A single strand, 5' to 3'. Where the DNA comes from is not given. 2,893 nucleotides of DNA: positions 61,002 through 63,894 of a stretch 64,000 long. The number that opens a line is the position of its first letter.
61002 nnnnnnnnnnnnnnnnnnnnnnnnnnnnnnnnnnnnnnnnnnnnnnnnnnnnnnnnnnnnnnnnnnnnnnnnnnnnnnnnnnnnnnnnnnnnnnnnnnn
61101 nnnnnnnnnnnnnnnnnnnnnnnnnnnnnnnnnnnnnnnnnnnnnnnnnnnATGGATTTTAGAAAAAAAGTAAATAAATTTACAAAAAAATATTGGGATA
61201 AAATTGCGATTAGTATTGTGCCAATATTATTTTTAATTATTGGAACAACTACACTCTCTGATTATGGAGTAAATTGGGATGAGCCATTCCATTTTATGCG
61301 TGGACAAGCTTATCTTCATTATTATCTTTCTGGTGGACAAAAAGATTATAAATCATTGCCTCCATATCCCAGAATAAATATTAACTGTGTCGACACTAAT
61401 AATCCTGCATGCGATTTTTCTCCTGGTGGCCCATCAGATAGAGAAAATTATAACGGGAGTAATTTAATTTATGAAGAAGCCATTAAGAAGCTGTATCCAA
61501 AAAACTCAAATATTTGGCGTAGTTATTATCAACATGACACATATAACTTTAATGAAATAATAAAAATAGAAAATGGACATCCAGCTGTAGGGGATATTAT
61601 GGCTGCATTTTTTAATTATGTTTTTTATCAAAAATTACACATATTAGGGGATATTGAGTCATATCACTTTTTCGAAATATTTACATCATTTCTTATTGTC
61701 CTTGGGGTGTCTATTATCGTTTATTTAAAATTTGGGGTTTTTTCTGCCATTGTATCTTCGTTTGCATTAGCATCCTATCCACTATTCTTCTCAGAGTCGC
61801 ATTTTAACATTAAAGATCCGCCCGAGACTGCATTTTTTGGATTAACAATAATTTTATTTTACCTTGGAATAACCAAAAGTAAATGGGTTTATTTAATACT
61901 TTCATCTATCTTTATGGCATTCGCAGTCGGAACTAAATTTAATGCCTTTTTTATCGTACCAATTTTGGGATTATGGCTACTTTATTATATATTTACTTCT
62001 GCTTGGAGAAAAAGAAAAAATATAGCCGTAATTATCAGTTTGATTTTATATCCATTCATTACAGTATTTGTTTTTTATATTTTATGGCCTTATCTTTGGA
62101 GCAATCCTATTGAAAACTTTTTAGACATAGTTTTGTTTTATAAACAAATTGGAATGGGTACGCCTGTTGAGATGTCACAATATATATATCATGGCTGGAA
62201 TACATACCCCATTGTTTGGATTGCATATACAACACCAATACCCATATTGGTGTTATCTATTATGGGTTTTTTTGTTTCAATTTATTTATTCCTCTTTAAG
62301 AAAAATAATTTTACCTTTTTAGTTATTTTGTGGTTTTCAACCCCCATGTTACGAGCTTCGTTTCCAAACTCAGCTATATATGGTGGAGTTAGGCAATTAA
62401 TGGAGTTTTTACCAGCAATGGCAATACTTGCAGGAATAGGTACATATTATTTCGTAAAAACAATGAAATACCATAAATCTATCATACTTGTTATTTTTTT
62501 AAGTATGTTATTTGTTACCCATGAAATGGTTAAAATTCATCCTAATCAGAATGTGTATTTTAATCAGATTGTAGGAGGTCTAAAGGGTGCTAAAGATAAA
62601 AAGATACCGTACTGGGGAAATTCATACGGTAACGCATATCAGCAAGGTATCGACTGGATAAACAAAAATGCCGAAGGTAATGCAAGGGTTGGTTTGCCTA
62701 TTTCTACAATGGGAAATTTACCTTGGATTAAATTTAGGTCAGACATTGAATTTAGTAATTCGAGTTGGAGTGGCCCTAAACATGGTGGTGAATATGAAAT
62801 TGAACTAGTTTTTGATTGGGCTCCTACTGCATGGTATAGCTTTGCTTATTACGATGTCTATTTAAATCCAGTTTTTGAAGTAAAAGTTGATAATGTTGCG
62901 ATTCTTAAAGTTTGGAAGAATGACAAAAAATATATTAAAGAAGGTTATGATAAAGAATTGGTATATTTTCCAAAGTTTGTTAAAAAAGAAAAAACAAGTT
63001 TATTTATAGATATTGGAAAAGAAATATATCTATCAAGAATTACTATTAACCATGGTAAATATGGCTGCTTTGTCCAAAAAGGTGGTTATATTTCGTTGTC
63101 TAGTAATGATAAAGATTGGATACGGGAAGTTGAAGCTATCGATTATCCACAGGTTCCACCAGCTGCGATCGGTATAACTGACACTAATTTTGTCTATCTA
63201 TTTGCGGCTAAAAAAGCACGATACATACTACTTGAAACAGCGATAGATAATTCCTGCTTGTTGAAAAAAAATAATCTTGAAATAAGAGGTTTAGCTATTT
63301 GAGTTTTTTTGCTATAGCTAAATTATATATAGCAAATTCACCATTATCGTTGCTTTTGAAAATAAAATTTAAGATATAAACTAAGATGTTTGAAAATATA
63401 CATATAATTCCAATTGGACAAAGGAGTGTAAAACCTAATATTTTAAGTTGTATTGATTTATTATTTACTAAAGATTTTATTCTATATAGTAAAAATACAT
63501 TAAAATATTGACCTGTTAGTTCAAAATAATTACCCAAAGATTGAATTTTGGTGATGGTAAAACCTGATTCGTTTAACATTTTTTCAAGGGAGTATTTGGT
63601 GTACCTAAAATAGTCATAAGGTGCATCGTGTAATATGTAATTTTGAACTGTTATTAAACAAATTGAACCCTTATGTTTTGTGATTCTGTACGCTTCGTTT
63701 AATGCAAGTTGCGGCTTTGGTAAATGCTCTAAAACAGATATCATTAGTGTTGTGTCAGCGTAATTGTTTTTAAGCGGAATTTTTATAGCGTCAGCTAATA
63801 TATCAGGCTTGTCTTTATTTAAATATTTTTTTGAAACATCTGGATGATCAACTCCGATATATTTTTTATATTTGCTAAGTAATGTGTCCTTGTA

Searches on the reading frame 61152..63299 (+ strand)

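Call 47: search_protein_families(library=pfam, proteins=[window:61152-63299:+], max_evalue=0.01)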
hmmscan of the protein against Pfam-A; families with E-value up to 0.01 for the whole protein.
window:61152-63299:+ (716 aa): 2 families
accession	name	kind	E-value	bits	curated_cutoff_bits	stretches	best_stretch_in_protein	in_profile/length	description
PF02366.24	PMT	-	1.8e-06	28.1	22.7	1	172-306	86-223/245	Dolichyl-phosphate-mannose-protein mannosyltransferase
PF13231.12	PMT_2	-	4.3e-06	27.5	26.1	1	167-305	20-157/160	Dolichyl-phosphate-mannose-protein mannosyltransferase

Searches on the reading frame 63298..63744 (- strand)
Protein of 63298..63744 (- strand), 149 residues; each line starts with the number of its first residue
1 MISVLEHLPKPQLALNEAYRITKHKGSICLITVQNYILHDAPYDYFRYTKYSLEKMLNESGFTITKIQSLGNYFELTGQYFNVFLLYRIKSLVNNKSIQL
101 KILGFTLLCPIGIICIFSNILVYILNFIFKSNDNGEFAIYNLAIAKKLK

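Call 79: search_protein_families(library=pfam, proteins=[window:63298-63744:-], max_evalue=1)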
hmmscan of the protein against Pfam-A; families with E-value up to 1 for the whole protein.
window:63298-63744:- (149 aa): 2 families
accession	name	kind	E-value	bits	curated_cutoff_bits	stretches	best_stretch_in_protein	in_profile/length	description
PF08241.18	Methyltransf_11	-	0.0094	17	21.2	1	2-29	67-94/95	Methyltransferase domain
PF13489.12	Methyltransf_23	-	0.02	15.1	27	1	1-65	87-162/164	Methyltransferase domain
